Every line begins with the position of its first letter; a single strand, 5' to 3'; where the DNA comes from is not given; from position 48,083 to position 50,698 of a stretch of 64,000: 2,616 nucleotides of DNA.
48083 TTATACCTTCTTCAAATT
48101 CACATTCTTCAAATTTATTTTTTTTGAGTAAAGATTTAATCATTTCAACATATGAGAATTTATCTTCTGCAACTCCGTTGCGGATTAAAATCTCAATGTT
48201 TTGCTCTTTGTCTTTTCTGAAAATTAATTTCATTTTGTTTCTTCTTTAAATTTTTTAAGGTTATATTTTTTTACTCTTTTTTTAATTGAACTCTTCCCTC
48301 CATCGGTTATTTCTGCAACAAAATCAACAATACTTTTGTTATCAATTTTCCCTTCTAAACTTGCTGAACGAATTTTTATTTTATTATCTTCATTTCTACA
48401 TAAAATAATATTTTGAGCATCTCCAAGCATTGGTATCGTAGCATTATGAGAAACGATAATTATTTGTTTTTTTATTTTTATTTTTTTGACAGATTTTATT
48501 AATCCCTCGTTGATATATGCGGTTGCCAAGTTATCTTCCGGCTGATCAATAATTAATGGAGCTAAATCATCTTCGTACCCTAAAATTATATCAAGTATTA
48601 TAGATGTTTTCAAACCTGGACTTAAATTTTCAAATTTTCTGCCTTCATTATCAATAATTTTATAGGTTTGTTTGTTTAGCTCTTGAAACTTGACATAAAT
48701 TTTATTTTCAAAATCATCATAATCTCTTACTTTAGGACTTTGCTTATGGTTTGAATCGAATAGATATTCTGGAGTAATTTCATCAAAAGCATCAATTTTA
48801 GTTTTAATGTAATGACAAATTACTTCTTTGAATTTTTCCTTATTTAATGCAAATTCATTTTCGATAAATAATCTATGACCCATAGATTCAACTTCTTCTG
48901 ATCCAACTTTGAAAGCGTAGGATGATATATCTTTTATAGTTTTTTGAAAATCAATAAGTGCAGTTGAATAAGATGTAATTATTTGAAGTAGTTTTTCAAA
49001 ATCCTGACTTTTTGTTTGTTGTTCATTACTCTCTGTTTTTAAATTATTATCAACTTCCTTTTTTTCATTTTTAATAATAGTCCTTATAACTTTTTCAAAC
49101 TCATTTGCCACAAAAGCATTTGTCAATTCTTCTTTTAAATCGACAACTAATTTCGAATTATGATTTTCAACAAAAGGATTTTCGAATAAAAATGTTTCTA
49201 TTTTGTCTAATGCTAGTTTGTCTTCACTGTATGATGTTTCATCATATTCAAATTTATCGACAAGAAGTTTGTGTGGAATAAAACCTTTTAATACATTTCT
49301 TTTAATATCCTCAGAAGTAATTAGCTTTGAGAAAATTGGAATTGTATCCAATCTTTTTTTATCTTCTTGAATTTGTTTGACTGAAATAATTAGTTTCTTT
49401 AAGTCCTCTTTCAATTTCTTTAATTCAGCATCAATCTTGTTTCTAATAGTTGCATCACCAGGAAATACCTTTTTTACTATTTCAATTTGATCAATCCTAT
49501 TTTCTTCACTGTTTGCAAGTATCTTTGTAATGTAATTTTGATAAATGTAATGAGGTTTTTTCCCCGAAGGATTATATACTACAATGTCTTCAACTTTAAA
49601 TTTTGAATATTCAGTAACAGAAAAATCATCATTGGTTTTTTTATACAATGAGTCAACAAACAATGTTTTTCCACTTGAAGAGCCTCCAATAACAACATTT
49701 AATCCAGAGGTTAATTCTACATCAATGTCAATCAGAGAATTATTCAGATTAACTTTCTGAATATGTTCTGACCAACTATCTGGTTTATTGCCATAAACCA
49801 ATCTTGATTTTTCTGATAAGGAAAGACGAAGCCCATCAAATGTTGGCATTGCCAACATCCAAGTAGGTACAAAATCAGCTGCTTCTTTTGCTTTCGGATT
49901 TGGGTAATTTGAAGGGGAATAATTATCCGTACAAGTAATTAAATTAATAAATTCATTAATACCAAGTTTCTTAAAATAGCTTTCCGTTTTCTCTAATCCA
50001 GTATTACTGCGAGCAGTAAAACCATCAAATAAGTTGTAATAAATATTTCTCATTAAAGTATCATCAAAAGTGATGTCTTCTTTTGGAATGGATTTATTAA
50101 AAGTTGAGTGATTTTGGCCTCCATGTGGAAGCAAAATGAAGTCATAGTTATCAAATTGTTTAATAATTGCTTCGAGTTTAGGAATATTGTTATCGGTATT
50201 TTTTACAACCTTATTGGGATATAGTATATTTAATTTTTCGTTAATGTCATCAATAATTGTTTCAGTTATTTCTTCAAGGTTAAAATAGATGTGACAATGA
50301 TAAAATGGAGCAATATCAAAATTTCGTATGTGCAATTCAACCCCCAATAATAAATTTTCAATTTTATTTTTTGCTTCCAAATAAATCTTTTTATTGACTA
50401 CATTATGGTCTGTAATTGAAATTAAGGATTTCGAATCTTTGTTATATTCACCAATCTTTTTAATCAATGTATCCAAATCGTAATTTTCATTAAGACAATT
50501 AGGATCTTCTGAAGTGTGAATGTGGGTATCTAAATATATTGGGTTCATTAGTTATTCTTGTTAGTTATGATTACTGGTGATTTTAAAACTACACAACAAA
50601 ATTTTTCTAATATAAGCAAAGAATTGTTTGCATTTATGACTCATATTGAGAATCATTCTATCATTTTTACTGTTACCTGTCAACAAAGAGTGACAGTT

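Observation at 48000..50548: PHP-phosphoesterase fused to SMC/ABC-like ATPase (Ppl-like single-gene anti-phage architecture) with overlapping small partner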

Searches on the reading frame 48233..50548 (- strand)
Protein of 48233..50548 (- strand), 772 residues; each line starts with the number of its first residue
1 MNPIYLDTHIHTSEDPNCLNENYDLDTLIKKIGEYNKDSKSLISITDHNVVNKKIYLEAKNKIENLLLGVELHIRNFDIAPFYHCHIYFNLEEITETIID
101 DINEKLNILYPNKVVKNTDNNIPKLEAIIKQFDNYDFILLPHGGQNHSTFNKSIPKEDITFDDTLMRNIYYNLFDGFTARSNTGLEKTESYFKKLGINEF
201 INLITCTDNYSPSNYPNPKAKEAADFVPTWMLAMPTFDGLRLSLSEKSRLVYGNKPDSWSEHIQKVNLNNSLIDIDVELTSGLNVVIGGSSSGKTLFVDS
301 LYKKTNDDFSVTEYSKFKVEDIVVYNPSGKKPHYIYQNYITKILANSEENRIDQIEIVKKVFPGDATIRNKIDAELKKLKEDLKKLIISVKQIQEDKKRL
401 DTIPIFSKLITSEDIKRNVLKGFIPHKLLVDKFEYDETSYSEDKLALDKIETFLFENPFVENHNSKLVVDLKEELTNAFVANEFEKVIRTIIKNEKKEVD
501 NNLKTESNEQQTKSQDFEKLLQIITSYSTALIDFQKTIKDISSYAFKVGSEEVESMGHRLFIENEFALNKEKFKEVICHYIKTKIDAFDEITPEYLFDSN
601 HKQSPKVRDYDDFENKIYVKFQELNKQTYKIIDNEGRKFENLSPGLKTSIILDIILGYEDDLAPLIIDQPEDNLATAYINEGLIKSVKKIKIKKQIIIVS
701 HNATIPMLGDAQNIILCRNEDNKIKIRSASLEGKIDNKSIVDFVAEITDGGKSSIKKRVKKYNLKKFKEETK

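Call 3: search_protein_families(library=pfam, proteins=[window:48233-50548:-], max_evalue=0.1)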
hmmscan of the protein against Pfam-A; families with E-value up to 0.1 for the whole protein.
window:48233-50548:- (772 aa): 3 families
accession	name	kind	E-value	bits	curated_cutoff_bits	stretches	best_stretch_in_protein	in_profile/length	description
PF13304.12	AAA_21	-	0.0018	18.9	27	1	484-704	92-301/304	AAA domain, putative AbiEii toxin, Type IV TA system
PF09177.16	STX6_10_61_N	-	0.017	16.1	29.4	0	504-563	35-89/99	Syntaxin 6/10/61, N-terminal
PF02463.25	SMC_N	-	0.089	12.6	40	0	275-719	18-213/220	RecF/RecN/SMC N terminal domain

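Call 4: search_protein_families(library=padloc, proteins=[window:48233-50548:-], max_evalue=0.1)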
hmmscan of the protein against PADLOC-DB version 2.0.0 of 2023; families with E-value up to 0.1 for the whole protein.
window:48233-50548:- (772 aa): 6 families
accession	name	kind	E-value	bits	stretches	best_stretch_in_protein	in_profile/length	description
PDLC02208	Ppl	-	2.1e-17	60.6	1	629-760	764-890/894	-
PDLC00071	GajA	-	1.7e-05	21.8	1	271-364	13-101/588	AAA ATPase domain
PDLC04680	PDC-M49A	-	0.0001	19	2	6-144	4-127/674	-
PDLC04678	PDC-M49A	-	0.00073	15.9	1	262-729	218-637/681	-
PDLC01955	CARF9--CARF_HEPN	-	0.0061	13.8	1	287-393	224-327/385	-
PDLC04178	HEC-01A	-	0.018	12.1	1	262-301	8-48/399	-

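Call 5: search_protein_families(library=ncbifam, proteins=[window:48233-50548:-], max_evalue=0.1)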
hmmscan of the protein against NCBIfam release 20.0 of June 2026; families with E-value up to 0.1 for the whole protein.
window:48233-50548:- (772 aa): 4 families
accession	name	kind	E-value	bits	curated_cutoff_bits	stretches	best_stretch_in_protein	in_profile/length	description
NF045780.1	TrlF_fam_ATP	equivalog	4.8e-52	177.8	350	2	344-763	496-944/944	TrlF family AAA-like ATPase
NF045781.1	Spaf1101_AAA_ATP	equivalog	2.8e-22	79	475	1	116-763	179-833/836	Spaf_1101 family AAA-like ATPase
NF042955.1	Ppl_antiphage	equivalog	1.6e-21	76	1000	1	629-760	754-880/882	anti-phage protein Ppl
TIGR00634.1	recN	equivalog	0.061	12.2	407.85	0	685-734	485-534/563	DNA repair protein RecN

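Call 9: find_homologous_proteins(query=window:48233-50548:-)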
Query window:48233-50548:- (772 aa): 1345 proteins with E <= 0.001 among 8000 candidates; the best 120 are listed.
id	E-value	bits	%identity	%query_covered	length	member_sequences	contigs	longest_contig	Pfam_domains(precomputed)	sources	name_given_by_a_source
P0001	0.0e+0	1560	92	100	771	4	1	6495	-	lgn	-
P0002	0.0e+0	1020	61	100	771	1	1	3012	-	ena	-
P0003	0.0e+0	1012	62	100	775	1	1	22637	-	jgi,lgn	jgi:DNA repair ATPase RecN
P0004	2.0e-296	1003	62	100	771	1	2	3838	-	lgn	-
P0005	2.5e-296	1003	61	100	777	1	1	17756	-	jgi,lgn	jgi:hypothetical protein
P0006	1.0e-295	1001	60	99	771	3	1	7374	-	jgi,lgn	jgi:hypothetical protein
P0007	4.1e-294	996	60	100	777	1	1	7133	-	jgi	-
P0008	1.4e-293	994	61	99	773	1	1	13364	-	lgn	-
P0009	1.7e-293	994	60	100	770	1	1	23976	-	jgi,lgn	jgi:hypothetical protein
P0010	3.6e-292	989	62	100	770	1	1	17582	-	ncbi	-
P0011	5.0e-292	989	60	100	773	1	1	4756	-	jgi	jgi:hypothetical protein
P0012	7.0e-292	988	61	100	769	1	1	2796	-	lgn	-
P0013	4.7e-291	986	59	100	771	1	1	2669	-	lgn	-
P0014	5.1e-290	982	59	100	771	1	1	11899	-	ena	-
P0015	8.5e-290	981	61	100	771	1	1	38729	-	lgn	-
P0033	2.0e-285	967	59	100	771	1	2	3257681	-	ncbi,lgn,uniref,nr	ncbi:ATPase [Serpentinicella alkaliphila]|uniref:AAA domain-containing protein n=1 Tax=Serpentinicel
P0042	1.3e-282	958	60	100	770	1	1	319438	-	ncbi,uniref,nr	ncbi:ATPase [Labilibaculum filiforme]|uniref:ATPase n=1 Tax=Labilibaculum filiforme TaxID=1940526 Re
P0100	9.9e-275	932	57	100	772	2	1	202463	PF13476.13,PF02463.26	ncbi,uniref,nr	ncbi:AAA family ATPase [Reichenbachiella versicolor]|uniref:AAA family ATPase n=1 Tax=Reichenbachiel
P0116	9.9e-274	928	58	100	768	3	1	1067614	-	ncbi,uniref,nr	ncbi:ATPase [Muricauda ruestringensis]|uniref:ATPase n=1 Tax=Flagellimonas ruestringensis TaxID=1115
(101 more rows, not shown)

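Call 10: search_solved_structures(query=window:48233-50548:-, max_evalue=1, show_alignments=2)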
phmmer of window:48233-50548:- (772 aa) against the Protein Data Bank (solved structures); distinct sequences matched with E-value up to 1: 0.

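Call 11: find_encoding_contigs(protein=P0033, flank=6000, max_places=2)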
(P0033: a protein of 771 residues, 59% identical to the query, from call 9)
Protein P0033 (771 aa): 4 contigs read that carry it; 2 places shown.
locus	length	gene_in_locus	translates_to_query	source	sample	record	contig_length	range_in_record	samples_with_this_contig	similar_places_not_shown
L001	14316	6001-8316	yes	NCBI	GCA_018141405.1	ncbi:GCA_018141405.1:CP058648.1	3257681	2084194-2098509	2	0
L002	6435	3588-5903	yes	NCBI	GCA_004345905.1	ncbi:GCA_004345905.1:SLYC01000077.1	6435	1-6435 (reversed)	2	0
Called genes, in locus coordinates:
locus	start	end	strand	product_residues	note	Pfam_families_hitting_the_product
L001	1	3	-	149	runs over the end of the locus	-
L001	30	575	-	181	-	-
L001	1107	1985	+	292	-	PF13495:Phage_int_SAM_4, PF00589:Phage_integrase, PF22823:MrpR_C_cat (faint)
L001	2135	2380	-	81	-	PF10387:DUF2442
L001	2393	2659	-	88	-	PF13711:DUF4160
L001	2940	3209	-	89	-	PF13744:HTH_37, PF04545:Sigma70_r4 (weak), PF12844:HTH_19, PF01381:HTH_3, PF13560:HTH_31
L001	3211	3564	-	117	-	PF05973:Gp49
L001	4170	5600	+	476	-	PF03572:Peptidase_S41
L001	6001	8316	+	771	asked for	-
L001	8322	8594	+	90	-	-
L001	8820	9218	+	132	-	-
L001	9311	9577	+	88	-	-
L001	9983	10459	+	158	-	-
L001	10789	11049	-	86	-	-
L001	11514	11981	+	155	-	-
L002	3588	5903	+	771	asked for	-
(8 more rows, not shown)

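Call 12: find_encoding_contigs(protein=P0042, flank=6000, max_places=2)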
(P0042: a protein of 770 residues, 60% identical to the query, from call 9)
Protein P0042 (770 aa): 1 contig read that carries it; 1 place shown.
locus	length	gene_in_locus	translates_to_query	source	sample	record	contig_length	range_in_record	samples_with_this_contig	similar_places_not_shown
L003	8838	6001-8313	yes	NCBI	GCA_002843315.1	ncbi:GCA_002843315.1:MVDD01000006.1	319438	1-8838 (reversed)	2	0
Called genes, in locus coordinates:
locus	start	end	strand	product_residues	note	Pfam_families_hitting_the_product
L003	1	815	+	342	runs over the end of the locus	PF00005:ABC_tran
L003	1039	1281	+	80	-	-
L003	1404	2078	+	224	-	PF05719:GPP34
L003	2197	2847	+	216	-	PF01966:HD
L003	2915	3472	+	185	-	PF07081:DUF1349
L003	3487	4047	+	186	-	PF12464:Mac, PF00132:Hexapep, PF14602:Hexapep_2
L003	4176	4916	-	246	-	PF19775:DUF6261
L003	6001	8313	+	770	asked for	-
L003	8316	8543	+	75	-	-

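Call 13: find_encoding_contigs(protein=P0116, flank=6000, max_places=2)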
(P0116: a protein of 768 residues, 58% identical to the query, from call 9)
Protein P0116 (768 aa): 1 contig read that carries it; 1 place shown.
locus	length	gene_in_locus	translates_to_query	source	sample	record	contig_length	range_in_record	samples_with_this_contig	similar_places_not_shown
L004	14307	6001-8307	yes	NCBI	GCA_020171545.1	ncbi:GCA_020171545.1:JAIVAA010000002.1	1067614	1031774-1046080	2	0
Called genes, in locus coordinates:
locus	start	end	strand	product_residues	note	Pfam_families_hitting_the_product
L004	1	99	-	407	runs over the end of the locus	PF14362:DUF4407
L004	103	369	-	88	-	-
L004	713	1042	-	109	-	PF01809:YidD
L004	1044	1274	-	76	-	-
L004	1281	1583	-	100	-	PF01844:HNH, PF13395:HNH_4 (weak)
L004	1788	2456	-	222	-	PF00072:Response_reg (faint)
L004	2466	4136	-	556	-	PF07719:TPR_2 (faint), PF00515:TPR_1 (faint), PF13176:TPR_7 (faint), PF13181:TPR_8 (faint), PF13374:TPR_10 (faint), PF13424:TPR_12 (weak), PF02518:HATPase_c (weak)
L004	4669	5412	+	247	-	-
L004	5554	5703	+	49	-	-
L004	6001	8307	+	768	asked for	-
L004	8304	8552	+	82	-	-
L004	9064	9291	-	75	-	-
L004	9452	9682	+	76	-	-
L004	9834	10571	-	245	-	PF00481:PP2C (faint), PF13672:PP2C_2, PF07228:SpoIIE (faint)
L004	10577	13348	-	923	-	PF00069:Pkinase, PF07714:PK_Tyr_Ser-Thr, PF08238:Sel1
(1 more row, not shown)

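Call 14: find_encoding_contigs(protein=P0100, flank=6000, max_places=2)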
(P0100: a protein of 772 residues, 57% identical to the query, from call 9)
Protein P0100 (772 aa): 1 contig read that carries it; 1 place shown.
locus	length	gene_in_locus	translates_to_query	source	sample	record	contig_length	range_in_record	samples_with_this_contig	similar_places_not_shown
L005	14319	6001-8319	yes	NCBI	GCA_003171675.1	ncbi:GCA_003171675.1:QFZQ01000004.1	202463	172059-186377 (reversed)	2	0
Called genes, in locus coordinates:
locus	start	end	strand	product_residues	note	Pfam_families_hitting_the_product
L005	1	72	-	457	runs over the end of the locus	PF04616:Glyco_hydro_43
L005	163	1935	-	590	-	PF00884:Sulfatase, PF01663:Phosphodiest (faint), PF16347:SGSH_C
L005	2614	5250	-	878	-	PF02012:BNR (faint), PF25852:DUF6242_C (faint), PF15902:Sortilin-Vps10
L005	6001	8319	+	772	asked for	PF02463:SMC_N (weak), PF13476:AAA_23 (weak)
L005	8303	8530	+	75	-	-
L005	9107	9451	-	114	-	-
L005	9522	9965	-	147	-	-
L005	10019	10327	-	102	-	-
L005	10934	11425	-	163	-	PF03061:4HBT (weak), PF22636:FlK (weak)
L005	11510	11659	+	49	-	-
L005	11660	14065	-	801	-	PF01225:Mur_ligase (faint), PF08245:Mur_ligase_M, PF01168:Ala_racemase_N, PF00842:Ala_racemase_C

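Call 29: predict_structure(alignment_id=A2)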
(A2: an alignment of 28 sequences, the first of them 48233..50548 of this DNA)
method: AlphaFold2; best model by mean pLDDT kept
length: 772 residues; sequences in the alignment: 28
mean_pLDDT: 70.2   pTM: 0.48
mean pLDDT of the five models: 70.2, 68.8, 67.2, 65.6, 65.4
residues with pLDDT >= 90: 76; 70-90: 383; 50-70: 160; < 50: 153
segments of 3 or more residues with pLDDT < 50: 1-7, 162-175, 196-260, 406-432, 502-504, 600-604, 673-676, 751-772
pLDDT, mean of each block of 10 residues (from residue 1): 44 84 85 67 80 91 84 83 82 88 94 82 83 73 64 68 43 49 65 54 38 41 39 28 26 37 88 90 79 84 89 85 87 75 54 70 68 89 90 82 54 42 44 65 87 76 75 80 70 56 51 68 79 87 83 77 84 89 80 70 59 86 81 83 72 75 80 52 60 74 64 84 86 75 69 47 41 46
secondary structure, 60 per line:
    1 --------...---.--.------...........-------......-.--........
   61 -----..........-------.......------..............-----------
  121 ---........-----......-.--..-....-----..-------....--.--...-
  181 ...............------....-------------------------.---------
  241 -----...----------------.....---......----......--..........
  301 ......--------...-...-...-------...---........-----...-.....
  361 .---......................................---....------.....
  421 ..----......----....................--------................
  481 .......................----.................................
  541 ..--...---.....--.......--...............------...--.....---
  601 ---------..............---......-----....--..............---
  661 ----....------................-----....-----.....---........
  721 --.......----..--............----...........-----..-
elements in order (helices of 4 or more, strands of 3 or more residues): E9-11 H25-35 E43-48 H53-60 E66-75 E83-89 H96-109 H125-131 E137-142 H150-153 H168-171 E177-179 H181-195 E202-205 E265-269 E273-278 E283-288 H291-306 E323-325 E333-335 H339-346 H356-361 H365-402 H406-409 H416-422 H427-432 H437-456 H465-503 H508-542 E545-547 E551-555 E558-564 E567-569 H570-581 H593-597 H610-623 E627-632 H644-657 E665-668 H675-690 E696-699 H705-709 E713-720 E723-729 H740-749 H754-764

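Call 31: fold_search(model_id=the predicted structure, library=pdb)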
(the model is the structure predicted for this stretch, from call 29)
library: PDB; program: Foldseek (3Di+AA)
matches with E <= 10: 831; with E <= 0.001: 44
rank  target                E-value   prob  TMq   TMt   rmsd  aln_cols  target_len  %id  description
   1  6yvv_B                6.4e-08  1.00  0.23  0.34  24.5       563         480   12  Condensin complex from S.cerevisiae ATP-free apo bridged state (released 2020-07-15)
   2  4ux3_A                9.3e-08  1.00  0.22  0.35  26.9       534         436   15  cohesin Smc3-HD:Scc1-N complex from yeast (released 2014-12-03)
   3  5xns_A                1.9e-06  1.00  0.22  0.38  17.1       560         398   13  Crystal structure of the Smc head domain with an extended coiled coil bound to the C-terminal domain of ScpA derived f (released 2017-08-02)
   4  5xei                  2.2e-06  1.00  0.24  0.32  29.9       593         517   14  Crystal structure of the Smc head domain with a coiled coil and joint derived from Pyrococcus yayanosii (released 2017-06-07)
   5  6qpq_C                2.7e-06  1.00  0.24  0.42  20.1       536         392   11  The structure of the cohesin head module elucidates the mechanism of ring opening (released 2020-02-05)
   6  4ad8                  3.0e-06  1.00  0.25  0.39  25.1       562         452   13  Crystal structure of a deletion mutant of Deinococcus radiodurans RecN (released 2012-12-12)
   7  6qj1                  3.7e-06  1.00  0.19  0.33  24.0       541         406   10  Crystal structure of the C. thermophilum condensin Smc2 ATPase head (crystal from I) (released 2019-07-03)
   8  7q2x_A                5.6e-06  1.00  0.21  0.36  26.6       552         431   12  Cryo-EM structure of clamped S.cerevisiae condensin-DNA complex (Form I) (released 2022-03-23)
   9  9qxu_B                8.2e-06  1.00  0.18  0.19  43.4       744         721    9  JetABC DNA loaded state monomer (open) (released 2025-10-01)
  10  9qxt_A                9.6e-06  1.00  0.13  0.14  47.0       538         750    9  E. coli JetABC dimer in the DNA boarding-holding state (released 2025-10-01)
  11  9qxx_A                1.1e-05  1.00  0.15  0.16  47.3       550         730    8  JetABC DNA loaded state dimer (released 2025-10-01)
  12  8ux9_C                1.4e-05  1.00  0.18  0.32  19.6       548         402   10  Asymmetric unit of the PARIS Immune Complex at 3.2 Angstrom Resolution (released 2024-09-18)
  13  7nyw_A                1.6e-05  1.00  0.23  0.25  27.2       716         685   10  Cryo-EM structure of the MukBEF-MatP-DNA head module (released 2021-07-07)
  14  9qxu_A                1.6e-05  1.00  0.15  0.15  45.9       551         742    9  JetABC DNA loaded state monomer (open) (released 2025-10-01)
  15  9qxx_B                2.8e-05  1.00  0.20  0.21  42.4       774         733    9  JetABC DNA loaded state dimer (released 2025-10-01)
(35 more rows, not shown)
